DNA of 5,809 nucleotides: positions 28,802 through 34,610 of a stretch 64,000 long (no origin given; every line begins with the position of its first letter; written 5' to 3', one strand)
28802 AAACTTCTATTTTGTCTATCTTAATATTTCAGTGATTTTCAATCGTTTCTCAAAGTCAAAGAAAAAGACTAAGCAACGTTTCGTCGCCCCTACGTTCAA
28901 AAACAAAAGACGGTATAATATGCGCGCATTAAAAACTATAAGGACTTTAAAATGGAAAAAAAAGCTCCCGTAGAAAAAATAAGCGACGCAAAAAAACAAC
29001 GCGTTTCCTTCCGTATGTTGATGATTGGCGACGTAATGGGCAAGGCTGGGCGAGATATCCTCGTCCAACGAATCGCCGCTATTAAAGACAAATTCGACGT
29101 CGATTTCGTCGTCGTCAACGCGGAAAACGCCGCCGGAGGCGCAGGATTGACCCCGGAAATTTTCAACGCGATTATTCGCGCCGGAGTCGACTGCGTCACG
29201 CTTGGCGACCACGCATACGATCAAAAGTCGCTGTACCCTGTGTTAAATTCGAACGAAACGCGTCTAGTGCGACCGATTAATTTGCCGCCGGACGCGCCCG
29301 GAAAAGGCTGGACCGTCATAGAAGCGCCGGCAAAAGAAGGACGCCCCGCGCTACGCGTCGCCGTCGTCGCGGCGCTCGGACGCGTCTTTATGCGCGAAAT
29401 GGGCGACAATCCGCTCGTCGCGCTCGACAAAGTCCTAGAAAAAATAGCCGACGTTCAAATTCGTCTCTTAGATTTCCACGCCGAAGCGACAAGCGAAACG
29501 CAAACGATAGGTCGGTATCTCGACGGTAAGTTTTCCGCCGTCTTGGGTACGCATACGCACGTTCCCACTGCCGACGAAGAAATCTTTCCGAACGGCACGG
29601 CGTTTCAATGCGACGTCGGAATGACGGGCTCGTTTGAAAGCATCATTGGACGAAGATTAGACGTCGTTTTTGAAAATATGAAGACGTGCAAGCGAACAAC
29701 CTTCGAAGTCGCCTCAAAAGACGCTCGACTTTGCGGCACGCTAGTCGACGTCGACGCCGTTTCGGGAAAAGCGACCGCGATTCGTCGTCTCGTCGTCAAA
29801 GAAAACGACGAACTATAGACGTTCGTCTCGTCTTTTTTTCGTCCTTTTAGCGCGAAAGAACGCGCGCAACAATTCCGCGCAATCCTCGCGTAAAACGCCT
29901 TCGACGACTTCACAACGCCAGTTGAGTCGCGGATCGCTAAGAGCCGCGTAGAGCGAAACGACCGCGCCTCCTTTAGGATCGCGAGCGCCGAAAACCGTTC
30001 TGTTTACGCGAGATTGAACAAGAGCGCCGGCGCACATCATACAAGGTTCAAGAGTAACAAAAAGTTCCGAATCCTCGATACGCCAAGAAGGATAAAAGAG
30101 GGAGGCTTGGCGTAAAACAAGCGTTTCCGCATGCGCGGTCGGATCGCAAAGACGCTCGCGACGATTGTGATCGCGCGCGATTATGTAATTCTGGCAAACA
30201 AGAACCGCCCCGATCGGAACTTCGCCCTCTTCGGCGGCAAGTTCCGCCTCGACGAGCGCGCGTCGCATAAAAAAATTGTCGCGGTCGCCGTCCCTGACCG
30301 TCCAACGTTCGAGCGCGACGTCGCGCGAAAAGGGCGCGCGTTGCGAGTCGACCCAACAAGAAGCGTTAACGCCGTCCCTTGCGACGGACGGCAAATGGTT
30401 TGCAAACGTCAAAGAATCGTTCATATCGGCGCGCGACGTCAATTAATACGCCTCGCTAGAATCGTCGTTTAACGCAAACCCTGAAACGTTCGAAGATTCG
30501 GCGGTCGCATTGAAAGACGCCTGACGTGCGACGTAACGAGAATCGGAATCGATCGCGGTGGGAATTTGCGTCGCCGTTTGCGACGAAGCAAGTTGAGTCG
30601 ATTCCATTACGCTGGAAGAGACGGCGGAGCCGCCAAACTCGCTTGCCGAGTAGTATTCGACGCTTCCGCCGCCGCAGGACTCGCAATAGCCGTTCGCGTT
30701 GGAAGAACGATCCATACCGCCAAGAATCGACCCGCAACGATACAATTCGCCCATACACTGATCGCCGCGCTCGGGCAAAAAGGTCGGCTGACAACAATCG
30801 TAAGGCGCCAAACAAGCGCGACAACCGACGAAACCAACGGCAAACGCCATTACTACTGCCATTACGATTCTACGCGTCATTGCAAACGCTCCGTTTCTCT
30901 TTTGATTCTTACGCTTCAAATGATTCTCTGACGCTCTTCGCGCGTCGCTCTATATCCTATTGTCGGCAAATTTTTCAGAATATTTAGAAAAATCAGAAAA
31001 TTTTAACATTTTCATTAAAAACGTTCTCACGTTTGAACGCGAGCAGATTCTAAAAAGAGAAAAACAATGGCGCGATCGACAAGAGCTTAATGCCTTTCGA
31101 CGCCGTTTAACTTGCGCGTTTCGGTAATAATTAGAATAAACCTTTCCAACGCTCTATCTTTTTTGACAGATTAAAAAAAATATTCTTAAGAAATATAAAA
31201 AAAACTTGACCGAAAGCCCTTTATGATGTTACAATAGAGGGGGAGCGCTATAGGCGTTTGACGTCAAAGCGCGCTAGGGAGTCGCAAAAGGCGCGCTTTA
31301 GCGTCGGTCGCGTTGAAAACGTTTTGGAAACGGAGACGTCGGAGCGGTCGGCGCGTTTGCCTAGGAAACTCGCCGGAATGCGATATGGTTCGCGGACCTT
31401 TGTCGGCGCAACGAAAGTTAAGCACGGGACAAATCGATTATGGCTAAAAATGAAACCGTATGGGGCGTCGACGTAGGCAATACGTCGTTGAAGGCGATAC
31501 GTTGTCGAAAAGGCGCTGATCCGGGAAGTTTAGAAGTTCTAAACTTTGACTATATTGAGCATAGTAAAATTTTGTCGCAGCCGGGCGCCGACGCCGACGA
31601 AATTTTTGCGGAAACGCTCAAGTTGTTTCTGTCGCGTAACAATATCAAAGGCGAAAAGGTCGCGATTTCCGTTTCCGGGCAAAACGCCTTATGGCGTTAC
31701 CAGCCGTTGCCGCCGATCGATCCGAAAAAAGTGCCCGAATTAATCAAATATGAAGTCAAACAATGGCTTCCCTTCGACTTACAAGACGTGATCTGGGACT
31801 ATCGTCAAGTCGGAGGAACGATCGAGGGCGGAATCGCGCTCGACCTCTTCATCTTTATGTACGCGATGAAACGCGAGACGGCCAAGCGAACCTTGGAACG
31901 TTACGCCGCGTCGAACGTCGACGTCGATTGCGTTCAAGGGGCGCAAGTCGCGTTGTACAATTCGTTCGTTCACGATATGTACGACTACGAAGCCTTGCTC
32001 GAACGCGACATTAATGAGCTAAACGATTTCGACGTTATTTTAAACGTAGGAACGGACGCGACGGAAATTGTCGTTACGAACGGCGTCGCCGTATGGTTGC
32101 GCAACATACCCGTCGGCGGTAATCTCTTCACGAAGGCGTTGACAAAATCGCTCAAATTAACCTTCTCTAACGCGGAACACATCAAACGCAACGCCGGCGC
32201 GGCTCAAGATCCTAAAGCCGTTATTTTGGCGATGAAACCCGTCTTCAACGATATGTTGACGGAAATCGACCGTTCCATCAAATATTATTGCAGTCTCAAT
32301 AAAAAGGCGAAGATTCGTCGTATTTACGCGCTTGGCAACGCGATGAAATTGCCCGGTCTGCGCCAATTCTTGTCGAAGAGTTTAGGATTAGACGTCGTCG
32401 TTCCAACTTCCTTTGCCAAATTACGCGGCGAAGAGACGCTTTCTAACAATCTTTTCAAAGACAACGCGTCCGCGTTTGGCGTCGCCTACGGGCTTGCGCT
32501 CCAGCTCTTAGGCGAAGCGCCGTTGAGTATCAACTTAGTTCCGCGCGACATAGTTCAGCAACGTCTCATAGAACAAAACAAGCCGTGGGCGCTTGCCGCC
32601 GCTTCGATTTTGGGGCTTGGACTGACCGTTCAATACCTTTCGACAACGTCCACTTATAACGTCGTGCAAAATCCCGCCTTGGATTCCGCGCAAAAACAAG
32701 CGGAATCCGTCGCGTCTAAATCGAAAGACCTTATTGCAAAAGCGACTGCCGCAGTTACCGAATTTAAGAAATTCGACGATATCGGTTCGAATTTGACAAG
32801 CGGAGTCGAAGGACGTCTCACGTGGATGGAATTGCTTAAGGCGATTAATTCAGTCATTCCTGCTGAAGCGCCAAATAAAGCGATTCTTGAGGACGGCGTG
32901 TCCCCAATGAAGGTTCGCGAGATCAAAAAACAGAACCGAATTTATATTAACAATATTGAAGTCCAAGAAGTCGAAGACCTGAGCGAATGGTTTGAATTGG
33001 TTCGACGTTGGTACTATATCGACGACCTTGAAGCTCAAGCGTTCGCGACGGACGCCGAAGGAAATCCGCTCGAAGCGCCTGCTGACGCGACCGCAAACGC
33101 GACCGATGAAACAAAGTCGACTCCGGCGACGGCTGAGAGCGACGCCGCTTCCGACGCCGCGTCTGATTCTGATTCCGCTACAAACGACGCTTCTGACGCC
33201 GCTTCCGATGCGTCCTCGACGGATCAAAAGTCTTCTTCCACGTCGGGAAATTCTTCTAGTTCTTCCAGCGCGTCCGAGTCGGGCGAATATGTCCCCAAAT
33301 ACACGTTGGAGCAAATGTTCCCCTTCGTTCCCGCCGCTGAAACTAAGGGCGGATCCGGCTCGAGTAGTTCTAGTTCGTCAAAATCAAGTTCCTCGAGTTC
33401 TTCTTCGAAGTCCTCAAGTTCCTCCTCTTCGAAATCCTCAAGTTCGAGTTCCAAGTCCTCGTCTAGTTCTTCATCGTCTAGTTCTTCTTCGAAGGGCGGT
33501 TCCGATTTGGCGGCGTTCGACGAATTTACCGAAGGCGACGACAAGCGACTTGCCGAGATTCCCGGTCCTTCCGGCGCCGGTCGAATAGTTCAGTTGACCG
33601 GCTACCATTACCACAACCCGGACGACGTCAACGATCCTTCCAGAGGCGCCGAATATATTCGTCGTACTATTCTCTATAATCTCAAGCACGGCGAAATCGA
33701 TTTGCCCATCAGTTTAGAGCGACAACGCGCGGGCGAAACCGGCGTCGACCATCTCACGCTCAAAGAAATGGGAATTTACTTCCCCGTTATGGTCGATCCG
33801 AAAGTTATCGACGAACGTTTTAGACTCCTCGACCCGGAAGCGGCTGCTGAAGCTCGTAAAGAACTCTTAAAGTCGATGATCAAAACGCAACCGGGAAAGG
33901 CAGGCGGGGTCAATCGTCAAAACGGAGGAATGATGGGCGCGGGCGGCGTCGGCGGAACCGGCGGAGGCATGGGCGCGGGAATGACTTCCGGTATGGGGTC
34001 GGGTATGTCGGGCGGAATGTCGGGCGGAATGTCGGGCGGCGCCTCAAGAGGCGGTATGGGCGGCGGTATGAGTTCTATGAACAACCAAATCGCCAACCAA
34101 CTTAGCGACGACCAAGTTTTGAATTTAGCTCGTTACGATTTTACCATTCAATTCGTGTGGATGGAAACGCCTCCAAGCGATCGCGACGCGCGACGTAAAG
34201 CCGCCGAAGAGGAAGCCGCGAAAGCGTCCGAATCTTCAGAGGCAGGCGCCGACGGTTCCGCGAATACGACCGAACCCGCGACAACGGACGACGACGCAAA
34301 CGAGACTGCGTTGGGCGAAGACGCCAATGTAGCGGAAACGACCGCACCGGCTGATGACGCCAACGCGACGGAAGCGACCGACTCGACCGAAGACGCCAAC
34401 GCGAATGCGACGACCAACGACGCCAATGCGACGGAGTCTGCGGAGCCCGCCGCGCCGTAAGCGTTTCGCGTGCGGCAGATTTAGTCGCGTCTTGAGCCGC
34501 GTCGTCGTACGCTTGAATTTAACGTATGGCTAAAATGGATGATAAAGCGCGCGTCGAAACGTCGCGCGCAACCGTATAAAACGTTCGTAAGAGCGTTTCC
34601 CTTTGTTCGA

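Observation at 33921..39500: Eight GroEL-tail-like (Gly-Gly-Met)n tracts spread over three consecutive membrane proteins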

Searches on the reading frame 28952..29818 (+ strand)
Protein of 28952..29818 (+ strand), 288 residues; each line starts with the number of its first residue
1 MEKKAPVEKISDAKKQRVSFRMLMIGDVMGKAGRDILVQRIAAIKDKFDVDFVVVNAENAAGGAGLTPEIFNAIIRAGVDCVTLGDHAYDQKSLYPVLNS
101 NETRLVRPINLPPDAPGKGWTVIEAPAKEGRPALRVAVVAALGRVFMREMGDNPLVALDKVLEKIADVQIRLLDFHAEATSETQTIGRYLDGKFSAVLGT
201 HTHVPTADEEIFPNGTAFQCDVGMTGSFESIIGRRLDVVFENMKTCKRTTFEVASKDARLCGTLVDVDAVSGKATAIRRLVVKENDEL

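Call 13: search_protein_families(library=pfam, proteins=[window:28952-29818:+], max_evalue=0.001)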
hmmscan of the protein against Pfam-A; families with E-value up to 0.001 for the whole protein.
window:28952-29818:+ (288 aa): 1 family
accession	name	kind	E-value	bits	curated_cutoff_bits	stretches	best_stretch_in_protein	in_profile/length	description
PF13277.11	YmdB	-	1.4e-88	296.9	27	1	23-280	1-253/253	YmdB-like protein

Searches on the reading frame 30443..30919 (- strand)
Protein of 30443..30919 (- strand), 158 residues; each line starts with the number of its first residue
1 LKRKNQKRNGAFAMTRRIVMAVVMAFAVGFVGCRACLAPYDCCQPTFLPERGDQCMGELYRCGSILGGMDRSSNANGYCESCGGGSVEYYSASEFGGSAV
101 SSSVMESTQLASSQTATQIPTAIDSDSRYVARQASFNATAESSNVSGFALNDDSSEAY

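Call 13: search_protein_families(library=pfam, proteins=[window:30443-30919:-], max_evalue=0.001)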
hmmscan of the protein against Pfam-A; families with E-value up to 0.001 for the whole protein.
window:30443-30919:- (158 aa): 0 families

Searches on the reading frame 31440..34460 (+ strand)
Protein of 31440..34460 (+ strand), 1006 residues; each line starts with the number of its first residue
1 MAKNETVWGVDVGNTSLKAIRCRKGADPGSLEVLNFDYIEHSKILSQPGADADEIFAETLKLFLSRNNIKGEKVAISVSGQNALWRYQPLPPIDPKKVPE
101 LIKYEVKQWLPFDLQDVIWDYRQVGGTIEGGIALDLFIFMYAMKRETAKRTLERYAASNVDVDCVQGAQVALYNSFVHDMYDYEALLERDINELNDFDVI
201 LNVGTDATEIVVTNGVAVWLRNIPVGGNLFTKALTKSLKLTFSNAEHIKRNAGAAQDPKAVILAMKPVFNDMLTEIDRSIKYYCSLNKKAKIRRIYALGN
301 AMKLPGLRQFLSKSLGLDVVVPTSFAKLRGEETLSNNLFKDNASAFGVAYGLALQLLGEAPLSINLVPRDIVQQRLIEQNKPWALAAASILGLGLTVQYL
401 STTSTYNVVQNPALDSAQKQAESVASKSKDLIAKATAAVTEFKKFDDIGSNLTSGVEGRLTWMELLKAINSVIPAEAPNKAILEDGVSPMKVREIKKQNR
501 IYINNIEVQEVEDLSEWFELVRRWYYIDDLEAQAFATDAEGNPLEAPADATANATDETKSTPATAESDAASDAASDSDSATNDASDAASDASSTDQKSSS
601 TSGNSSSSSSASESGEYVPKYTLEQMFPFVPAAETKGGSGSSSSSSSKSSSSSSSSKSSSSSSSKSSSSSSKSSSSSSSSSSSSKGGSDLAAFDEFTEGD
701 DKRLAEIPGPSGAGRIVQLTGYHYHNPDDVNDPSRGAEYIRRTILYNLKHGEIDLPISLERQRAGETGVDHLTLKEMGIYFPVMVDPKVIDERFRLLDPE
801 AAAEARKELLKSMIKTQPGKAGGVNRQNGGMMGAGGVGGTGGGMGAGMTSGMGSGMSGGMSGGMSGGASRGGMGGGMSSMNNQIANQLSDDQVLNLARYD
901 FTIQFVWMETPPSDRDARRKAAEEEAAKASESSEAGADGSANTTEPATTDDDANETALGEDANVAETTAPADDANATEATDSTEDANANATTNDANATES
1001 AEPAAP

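Call 3: search_protein_families(library=pfam, proteins=[window:31440-34460:+], max_evalue=0.1)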
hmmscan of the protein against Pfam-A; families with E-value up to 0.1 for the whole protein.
window:31440-34460:+ (1006 aa): 4 families
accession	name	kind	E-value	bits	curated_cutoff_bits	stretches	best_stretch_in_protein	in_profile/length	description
PF11104.14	PilM_2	-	3.9e-28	98.8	27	1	9-355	1-338/340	Type IV pilus assembly protein PilM;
PF14450.12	FtsA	-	1.7e-09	38.6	31.8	1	199-322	1-110/127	Cell division protein FtsA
PF06112.16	Herpes_capsid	-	0.005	17.4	25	1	550-615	94-156/172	Gammaherpesvirus capsid protein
PF04136.21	COG3_N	-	0.072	13.5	27.9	0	235-283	66-110/147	Conserved oligomeric Golgi complex subunit 3, N-terminal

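Call 4: search_protein_families(library=ncbifam, proteins=[window:31440-34460:+], max_evalue=0.1)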
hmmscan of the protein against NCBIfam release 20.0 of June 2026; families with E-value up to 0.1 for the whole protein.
window:31440-34460:+ (1006 aa): 5 families
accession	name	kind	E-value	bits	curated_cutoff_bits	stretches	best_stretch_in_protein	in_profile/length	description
NF045709.1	Amuc_1101_fam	equivalog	2.4e-53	181.9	650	1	36-475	32-463/608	Amuc_1101 family PilM-like pilus complex protein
TIGR01175.1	pilM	subfamily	1.4e-34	119.7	133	1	5-355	3-346/348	type IV pilus assembly protein PilM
NF011660.0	PRK15080.1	equivalog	1.1e-07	31.4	182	1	199-323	144-259/277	ethanolamine utilization protein EutJ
TIGR01174.1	ftsA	equivalog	4.3e-07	29.4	175.85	1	158-258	161-259/371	cell division protein FtsA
TIGR02529.1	EutJ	subfamily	1.2e-06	28.2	152.1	1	199-323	111-226/239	ethanolamine utilization protein EutJ family protein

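Call 19: search_solved_structures(query=window:31440-34460:+, max_evalue=0.01)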
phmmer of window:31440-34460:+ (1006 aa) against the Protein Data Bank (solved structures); distinct sequences matched with E-value up to 0.01: 5.
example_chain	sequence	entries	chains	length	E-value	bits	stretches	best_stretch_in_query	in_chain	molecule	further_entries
3jc8_Ma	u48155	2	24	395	5.3e-26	94.4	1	1-359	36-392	Type IV pilus biogenesis protein PilM | PilM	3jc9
2ych_A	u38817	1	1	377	4.5e-13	51.7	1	9-355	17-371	COMPETENCE PROTEIN PILM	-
5eou_A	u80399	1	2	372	4.3e-12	48.4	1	3-368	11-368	Type 4 fimbrial biogenesis protein PilM,Type 4 fimbrial biogenesis protein PilN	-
5eox_A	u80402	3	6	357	4.6e-11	45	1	3-355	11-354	Type 4 fimbrial biogenesis protein PilM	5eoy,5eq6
3h1q_A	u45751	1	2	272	0.0075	17.8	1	195-323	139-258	Ethanolamine utilization protein EutJ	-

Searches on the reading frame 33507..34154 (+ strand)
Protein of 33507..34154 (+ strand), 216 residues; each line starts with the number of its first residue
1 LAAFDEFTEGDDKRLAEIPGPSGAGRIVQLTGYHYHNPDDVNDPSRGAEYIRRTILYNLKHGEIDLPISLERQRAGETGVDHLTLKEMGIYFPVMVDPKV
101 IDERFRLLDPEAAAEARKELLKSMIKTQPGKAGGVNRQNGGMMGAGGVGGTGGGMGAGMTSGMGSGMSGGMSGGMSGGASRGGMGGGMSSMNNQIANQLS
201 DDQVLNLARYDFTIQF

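Call 79: search_protein_families(library=pfam, proteins=[window:33507-34154:+], max_evalue=10)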
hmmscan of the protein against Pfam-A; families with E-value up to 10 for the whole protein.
window:33507-34154:+ (216 aa): 1 family
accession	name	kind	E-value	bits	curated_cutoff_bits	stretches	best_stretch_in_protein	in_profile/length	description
PF00947.25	Pico_P2A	-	0.14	12.6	26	1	91-152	53-112/127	Picornavirus core protein 2A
